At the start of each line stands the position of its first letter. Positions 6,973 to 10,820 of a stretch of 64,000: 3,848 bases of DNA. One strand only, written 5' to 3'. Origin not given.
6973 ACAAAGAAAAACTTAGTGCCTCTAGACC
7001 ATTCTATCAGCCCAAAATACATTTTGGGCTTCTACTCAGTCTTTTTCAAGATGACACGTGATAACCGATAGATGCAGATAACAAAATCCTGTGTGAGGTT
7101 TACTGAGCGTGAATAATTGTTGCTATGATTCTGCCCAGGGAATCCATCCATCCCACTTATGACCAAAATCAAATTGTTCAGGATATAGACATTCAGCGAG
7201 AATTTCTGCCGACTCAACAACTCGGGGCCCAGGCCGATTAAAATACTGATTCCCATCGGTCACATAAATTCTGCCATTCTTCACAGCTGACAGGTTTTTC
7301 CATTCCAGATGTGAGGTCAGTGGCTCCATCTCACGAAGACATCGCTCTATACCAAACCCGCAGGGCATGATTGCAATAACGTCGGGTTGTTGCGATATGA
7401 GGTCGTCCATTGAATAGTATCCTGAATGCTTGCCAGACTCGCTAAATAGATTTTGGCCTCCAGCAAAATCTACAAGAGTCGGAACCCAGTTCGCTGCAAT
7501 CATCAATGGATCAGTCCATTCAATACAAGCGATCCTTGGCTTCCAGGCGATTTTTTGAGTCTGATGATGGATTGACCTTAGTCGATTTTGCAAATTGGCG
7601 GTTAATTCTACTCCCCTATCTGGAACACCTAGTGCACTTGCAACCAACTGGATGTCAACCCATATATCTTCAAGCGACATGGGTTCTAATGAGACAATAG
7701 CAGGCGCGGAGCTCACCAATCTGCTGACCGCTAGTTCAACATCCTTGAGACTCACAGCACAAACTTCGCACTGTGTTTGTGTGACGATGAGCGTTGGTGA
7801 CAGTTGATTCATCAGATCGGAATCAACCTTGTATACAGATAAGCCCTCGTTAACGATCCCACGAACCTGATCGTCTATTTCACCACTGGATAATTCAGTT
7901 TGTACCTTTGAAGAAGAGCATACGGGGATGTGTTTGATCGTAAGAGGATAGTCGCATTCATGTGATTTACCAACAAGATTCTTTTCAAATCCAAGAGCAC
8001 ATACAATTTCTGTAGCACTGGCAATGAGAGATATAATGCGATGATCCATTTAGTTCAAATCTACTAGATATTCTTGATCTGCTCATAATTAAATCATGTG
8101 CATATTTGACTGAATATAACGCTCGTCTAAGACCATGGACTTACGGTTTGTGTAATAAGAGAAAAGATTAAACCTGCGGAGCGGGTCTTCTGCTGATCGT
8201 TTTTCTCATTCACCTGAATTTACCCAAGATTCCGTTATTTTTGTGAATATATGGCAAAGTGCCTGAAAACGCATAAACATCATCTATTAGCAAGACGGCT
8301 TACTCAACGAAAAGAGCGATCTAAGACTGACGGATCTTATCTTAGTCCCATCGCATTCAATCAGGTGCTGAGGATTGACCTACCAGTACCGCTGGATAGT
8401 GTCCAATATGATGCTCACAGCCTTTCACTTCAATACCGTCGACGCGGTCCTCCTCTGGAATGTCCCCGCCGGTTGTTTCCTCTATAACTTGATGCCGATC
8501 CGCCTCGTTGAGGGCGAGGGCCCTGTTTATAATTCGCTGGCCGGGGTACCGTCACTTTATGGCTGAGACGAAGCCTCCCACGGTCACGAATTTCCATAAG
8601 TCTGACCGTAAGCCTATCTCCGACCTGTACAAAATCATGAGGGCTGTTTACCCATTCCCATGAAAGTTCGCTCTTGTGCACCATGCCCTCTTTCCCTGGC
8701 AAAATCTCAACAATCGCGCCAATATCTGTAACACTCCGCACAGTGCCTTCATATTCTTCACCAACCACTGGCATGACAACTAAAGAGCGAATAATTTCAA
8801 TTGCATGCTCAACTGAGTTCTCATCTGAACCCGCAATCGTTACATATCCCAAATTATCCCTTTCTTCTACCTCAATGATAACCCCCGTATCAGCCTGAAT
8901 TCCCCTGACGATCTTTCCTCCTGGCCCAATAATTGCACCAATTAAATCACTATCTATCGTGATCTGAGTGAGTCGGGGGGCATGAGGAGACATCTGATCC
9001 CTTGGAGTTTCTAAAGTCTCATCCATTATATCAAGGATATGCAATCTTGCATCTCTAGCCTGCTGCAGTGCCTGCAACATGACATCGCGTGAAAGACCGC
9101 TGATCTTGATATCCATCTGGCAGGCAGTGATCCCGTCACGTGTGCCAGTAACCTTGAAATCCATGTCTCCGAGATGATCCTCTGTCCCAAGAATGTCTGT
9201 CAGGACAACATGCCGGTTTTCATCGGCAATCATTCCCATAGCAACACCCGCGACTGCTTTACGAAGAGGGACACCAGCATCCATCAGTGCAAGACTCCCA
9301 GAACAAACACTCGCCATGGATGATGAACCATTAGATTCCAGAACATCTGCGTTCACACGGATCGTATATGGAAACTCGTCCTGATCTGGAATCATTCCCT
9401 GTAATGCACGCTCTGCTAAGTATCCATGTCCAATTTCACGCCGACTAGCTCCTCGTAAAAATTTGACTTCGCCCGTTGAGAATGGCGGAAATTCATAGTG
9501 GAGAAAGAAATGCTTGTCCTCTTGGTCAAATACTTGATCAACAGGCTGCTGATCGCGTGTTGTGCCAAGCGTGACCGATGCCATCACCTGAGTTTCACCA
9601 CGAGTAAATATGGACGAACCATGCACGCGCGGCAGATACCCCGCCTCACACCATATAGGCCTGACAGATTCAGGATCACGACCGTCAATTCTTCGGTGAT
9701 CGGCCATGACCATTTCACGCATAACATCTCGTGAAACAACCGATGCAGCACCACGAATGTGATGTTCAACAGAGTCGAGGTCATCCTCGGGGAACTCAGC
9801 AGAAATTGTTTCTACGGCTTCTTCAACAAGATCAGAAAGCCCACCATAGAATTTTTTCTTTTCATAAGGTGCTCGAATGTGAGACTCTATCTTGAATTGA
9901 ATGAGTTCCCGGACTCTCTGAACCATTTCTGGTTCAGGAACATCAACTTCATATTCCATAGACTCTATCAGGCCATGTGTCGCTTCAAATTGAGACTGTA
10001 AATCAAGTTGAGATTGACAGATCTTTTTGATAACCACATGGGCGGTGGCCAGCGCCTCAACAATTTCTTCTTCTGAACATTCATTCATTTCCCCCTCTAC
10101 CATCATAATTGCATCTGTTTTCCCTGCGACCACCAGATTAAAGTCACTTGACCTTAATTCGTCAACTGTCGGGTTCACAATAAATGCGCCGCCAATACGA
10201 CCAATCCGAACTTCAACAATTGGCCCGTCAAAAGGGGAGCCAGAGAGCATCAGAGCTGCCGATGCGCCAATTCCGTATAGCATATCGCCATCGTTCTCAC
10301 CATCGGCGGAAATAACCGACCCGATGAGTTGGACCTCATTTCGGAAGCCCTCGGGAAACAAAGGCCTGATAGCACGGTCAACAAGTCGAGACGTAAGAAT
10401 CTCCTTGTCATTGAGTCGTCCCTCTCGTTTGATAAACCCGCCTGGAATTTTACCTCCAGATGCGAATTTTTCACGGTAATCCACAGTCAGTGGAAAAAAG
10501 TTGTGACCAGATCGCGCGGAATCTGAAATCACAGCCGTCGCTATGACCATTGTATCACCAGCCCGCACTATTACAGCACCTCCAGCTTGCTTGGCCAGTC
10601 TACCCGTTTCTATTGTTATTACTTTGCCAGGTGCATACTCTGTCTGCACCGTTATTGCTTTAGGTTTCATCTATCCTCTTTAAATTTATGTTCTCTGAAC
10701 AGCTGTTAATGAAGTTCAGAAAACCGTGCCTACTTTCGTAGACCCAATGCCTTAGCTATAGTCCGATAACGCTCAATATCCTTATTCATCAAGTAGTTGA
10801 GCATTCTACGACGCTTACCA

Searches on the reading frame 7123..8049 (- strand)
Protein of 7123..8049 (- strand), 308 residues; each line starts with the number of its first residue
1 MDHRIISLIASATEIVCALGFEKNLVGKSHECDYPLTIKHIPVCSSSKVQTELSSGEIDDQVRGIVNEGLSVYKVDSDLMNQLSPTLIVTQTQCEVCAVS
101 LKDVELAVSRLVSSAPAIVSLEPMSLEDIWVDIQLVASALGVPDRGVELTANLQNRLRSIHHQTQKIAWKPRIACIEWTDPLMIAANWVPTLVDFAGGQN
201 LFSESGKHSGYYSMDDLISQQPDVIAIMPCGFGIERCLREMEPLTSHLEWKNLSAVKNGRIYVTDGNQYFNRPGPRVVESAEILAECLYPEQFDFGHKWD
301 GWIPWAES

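Call 9: search_protein_families(library=pfam, proteins=[window:7123-8049:-])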
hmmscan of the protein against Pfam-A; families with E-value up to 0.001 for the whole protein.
window:7123-8049:- (308 aa): 1 family
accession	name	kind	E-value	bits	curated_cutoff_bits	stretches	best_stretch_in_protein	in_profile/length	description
PF01497.23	Peripla_BP_2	-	4.5e-19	69.2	27.5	1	5-266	1-233/235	Periplasmic binding protein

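Call 43: find_encoding_contigs(protein=window:7123-8049:-, flank=2500, max_places=10)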
Protein window:7123-8049:- (308 aa): 2 contigs read that carry it; 1 place shown.
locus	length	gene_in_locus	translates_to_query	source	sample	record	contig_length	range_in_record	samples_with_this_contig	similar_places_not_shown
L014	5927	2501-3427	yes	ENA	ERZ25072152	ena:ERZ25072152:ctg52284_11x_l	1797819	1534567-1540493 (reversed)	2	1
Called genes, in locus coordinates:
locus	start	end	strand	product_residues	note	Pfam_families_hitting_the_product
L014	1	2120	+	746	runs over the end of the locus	PF01138:RNase_PH, PF03725:RNase_PH_C, PF03726:PNPase (weak), PF01138:RNase_PH, PF00013:KH_1, PF00575:S1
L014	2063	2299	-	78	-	-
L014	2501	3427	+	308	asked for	PF01497:Peripla_BP_2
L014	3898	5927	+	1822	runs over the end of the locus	PF00041:fn3, PF00041:fn3, PF00041:fn3, PF00041:fn3, PF25788:Ig_Rha78A_N (weak), PF00041:fn3, PF00041:fn3, PF05345:He_PIG, +7 more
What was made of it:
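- Tried and rejected: The periplasmic-binding protein next to gene 1 gave only strain A (call 43).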

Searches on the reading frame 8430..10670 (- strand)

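Call 11: search_protein_families(library=ncbifam, proteins=[window:8430-10670:-])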
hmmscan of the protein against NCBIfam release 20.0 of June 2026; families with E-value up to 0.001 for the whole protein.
window:8430-10670:- (746 aa): 31 families (the best 25 are shown)
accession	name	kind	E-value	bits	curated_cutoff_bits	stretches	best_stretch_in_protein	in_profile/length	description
TIGR03591.1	polynuc_phos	equivalog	1.6e-274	912.6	525.05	1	15-706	4-688/689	polyribonucleotide nucleotidyltransferase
NF008805.1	PRK11824.1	equivalog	9.1e-272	903.4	471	1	12-705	6-681/683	polyribonucleotide nucleotidyltransferase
TIGR02696.1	pppGpp_PNP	exception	4.9e-178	593.8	1106.75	1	16-702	17-718/720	guanosine pentaphosphate synthetase I/polyribonucleotide nucleotidyltransferase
TIGR02065.1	ECX1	equivalog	2.5e-32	112.1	318.7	1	321-553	3-226/230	exosome complex exonuclease Rrp41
NF005208.0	PRK06676.1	equivalog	1.2e-14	54.1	368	1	637-713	194-356/391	30S ribosomal protein S1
NF006363.0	PRK08582.1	equivalog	7.6e-14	52.1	171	1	636-722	5-90/140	S1 domain-containing RNA-binding protein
TIGR00717.1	rpsA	equivalog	1.3e-13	50.4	577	1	636-712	272-350/516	30S ribosomal protein S1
NF000907.0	PRK00087.1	equivalog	2.4e-13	49.2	624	1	636-711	478-553/671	bifunctional 4-hydroxy-3-methylbut-2-enyl diphosphate reductase/30S ribosomal protein S1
NF010379.0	PRK13806.1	equivalog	3.5e-13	49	648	1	637-697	203-263/491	30S ribosomal protein S1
TIGR01966.1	RNasePH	equivalog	7.7e-12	44.9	141.5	1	327-540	1-222/236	ribonuclease PH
NF004952.0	PRK06299.1-2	equivalog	8.1e-12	44.2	524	1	636-709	218-291/580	30S ribosomal protein S1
NF004473.0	PRK05807.1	equivalog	2.6e-11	44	178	1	636-708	5-76/136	S1 domain-containing RNA-binding protein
NF005911.0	PRK07899.1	equivalog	2.7e-11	42.8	691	1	637-711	209-283/486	30S ribosomal protein S1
NF004953.0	PRK06299.1-3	equivalog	3.3e-11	42.2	720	1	636-708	385-459/580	30S ribosomal protein S1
NF003282.1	PRK04282.1-1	equivalog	6.2e-11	41.8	280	1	312-369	8-64/267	exosome complex protein Rrp42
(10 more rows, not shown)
